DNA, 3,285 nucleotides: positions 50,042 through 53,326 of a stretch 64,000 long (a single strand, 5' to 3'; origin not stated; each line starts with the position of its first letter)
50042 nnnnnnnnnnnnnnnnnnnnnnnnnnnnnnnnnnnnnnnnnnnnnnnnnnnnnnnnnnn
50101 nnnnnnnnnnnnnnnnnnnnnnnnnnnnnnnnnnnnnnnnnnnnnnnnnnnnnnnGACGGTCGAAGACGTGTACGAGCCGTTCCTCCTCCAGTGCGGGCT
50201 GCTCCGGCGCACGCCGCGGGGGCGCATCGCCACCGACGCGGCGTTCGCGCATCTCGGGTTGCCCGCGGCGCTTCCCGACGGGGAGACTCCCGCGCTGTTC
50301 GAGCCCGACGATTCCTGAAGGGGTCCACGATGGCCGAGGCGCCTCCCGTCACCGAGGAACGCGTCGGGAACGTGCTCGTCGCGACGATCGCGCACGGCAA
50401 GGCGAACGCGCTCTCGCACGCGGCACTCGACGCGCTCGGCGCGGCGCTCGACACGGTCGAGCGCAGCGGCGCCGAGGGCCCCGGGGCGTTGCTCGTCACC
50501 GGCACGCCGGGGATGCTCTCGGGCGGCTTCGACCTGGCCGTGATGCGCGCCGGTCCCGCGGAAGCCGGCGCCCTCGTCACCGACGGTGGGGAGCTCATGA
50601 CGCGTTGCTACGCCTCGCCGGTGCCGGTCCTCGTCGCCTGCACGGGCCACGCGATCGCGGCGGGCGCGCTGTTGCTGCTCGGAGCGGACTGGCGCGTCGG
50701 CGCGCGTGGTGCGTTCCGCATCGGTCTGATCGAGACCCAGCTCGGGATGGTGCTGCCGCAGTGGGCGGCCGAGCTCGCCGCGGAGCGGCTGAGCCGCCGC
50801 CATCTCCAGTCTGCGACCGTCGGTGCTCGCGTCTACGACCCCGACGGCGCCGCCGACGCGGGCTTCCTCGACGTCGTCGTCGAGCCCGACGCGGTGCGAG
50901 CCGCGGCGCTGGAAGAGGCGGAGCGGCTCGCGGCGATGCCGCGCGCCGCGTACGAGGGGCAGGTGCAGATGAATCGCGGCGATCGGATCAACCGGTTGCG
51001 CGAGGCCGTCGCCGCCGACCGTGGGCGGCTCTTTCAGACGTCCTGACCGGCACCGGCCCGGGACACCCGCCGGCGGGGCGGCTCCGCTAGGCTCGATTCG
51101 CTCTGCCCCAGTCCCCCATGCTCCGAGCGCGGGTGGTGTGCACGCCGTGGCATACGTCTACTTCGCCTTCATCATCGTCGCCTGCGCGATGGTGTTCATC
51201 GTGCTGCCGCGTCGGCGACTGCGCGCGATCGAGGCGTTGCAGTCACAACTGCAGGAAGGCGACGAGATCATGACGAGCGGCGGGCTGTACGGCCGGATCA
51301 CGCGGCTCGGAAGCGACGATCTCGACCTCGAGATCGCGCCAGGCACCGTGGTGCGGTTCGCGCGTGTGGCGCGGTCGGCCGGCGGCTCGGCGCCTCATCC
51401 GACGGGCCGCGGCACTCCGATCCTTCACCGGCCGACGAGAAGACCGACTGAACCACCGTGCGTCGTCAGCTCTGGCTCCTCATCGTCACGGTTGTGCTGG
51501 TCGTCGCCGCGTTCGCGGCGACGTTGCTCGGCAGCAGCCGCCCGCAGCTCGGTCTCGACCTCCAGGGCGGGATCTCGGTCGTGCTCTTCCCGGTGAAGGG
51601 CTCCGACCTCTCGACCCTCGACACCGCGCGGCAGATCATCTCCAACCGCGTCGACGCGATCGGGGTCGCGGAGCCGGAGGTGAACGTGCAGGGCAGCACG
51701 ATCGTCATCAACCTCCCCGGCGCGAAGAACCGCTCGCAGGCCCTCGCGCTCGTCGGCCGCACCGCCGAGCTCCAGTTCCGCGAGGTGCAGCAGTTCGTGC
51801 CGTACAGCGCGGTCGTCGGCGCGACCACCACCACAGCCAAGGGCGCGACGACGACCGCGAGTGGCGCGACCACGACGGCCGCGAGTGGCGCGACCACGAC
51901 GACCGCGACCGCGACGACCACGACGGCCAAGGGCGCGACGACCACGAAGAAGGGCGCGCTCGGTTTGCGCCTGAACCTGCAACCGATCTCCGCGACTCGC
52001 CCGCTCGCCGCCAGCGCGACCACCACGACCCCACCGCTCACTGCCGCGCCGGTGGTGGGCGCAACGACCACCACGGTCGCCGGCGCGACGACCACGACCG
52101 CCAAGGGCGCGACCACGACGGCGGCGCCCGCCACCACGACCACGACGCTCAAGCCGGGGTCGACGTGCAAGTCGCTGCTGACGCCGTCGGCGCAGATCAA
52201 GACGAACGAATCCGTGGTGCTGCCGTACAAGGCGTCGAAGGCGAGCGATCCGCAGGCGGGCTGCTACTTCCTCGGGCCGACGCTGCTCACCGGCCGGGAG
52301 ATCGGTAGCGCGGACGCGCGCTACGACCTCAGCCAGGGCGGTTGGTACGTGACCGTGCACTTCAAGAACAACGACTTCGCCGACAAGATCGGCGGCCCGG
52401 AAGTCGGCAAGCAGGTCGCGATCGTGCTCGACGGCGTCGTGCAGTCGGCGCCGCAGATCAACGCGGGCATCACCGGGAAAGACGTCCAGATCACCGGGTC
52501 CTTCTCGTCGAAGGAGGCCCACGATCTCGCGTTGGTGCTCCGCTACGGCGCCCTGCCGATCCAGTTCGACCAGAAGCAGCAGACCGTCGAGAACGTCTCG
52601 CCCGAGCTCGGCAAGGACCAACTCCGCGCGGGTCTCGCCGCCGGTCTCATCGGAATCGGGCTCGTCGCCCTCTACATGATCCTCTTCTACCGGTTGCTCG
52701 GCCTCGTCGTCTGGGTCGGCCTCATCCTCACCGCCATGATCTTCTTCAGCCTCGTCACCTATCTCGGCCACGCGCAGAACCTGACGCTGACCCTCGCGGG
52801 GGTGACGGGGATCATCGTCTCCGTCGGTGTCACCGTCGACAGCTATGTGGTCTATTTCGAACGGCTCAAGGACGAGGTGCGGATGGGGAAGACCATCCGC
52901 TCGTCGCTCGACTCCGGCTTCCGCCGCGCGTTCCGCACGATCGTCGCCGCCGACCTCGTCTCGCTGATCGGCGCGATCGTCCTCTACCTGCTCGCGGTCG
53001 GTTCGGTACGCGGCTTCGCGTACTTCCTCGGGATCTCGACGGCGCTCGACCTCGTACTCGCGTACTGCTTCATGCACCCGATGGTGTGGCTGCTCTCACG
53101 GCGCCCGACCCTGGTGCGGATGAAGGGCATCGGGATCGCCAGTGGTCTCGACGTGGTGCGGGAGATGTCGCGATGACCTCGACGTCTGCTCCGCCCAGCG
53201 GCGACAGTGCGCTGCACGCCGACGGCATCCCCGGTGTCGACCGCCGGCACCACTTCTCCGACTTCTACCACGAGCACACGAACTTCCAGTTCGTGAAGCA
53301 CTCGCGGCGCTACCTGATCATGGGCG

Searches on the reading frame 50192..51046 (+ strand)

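Call 20: search_protein_families(library=pfam, proteins=[window:50192-51046:+], max_evalue=0.00001)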
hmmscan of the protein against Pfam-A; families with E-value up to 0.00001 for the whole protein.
window:50192-51046:+ (284 aa): 1 family
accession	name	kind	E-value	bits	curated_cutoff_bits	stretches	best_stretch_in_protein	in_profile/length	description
PF00378.25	ECH_1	-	6.8e-23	81.7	27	1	60-277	5-221/251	Enoyl-CoA hydratase/isomerase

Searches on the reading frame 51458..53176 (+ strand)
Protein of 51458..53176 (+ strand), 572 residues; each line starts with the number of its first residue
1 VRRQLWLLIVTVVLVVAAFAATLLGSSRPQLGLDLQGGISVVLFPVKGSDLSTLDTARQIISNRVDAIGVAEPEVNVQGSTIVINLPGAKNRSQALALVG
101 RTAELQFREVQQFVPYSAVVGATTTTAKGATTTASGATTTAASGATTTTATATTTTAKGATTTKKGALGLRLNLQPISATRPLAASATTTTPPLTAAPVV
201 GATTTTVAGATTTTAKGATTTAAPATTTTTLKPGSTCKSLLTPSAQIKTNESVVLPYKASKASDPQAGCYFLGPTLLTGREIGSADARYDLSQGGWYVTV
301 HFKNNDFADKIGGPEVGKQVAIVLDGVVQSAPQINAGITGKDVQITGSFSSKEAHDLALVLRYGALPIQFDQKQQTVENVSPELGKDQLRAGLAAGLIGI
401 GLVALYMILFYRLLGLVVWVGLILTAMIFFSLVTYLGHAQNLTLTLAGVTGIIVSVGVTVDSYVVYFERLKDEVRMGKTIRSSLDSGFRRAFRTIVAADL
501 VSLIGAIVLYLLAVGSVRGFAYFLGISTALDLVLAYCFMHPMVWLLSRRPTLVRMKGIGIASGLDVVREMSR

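Call 20: search_protein_families(library=pfam, proteins=[window:51458-53176:+], max_evalue=0.00001)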
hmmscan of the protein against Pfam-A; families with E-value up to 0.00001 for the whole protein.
window:51458-53176:+ (572 aa): 3 families
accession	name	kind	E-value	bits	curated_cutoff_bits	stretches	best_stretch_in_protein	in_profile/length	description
PF22599.2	SecDF_P1_head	-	9.3e-24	84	27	1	270-368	13-114/114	SecDF, P1 head subdomain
PF21760.3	SecD_1st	-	5.7e-18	64.6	27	1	55-111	2-59/60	Protein translocase subunit SecDF, P1 domain, N-terminal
PF02355.23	SecD_SecF_C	-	3.1e-09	37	20.5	1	371-534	12-174/189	Protein export membrane protein SecD/SecF, C-terminal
